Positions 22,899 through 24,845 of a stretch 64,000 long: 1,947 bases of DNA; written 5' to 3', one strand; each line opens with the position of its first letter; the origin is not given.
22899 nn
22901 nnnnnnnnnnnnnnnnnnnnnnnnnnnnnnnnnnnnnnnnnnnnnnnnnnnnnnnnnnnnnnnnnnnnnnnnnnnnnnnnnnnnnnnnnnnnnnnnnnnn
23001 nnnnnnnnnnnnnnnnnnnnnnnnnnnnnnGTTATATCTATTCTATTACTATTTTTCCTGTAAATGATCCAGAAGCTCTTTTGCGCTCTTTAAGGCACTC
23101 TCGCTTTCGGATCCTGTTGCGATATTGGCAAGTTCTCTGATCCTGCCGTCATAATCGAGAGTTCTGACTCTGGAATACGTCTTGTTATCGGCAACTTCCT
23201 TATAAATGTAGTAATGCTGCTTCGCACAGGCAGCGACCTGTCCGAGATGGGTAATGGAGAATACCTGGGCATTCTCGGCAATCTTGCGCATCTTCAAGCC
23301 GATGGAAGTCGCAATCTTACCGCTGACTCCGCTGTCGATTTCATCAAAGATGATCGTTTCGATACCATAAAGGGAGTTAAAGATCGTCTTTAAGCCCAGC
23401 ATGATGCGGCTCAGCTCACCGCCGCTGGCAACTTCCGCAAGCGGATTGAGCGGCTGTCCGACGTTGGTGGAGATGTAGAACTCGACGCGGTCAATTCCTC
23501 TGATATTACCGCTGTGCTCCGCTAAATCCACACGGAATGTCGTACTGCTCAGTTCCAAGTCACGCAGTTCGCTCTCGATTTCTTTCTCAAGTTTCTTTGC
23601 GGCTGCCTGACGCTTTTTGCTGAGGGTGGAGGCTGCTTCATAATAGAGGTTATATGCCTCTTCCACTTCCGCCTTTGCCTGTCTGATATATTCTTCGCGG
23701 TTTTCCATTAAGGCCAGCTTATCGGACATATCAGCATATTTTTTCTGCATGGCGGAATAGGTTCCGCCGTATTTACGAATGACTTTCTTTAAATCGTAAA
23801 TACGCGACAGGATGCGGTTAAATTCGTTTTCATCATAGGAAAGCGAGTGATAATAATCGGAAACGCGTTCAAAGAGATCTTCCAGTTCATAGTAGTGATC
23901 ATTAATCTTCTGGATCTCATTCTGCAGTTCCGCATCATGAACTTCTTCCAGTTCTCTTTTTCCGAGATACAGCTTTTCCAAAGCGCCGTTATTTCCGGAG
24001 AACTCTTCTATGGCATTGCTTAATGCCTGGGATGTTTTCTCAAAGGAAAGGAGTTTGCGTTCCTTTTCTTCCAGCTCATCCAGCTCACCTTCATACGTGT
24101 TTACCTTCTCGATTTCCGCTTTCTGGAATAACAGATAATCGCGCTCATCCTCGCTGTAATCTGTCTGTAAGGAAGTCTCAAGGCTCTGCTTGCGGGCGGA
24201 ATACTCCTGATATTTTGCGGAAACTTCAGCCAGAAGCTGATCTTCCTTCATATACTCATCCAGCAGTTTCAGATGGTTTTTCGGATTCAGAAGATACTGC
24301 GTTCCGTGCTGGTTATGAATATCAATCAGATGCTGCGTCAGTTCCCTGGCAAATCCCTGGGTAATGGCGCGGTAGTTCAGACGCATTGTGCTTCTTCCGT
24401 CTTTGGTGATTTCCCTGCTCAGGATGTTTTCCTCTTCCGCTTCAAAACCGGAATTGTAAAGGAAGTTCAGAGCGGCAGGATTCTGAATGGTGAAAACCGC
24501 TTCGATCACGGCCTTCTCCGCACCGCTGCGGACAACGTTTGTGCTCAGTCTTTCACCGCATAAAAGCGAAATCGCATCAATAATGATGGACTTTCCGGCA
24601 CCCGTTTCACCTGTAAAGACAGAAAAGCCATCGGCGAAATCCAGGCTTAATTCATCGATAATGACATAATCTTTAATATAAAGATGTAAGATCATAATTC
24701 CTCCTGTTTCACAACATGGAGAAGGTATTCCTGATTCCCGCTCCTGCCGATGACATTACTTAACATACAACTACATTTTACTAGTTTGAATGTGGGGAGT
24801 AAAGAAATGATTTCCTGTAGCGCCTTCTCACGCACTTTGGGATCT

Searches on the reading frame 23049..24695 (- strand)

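Call 3: search_protein_families(library=pfam, proteins=[window:23049-24695:-])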
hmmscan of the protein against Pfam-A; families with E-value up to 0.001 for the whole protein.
window:23049-24695:- (548 aa): 4 families
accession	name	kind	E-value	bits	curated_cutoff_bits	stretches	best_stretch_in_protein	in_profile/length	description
PF02463.25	SMC_N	-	2e-14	54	40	1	14-500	16-214/220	RecF/RecN/SMC N terminal domain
PF13476.12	AAA_23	-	8.7e-10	40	27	1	5-215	2-196/201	AAA domain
PF13555.12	AAA_29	-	8.8e-05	22.6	27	1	20-49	19-50/61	P-loop containing region of AAA domain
PF13175.12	AAA_15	-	0.00023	21.3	32.1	0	1-378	1-265/374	AAA ATPase domain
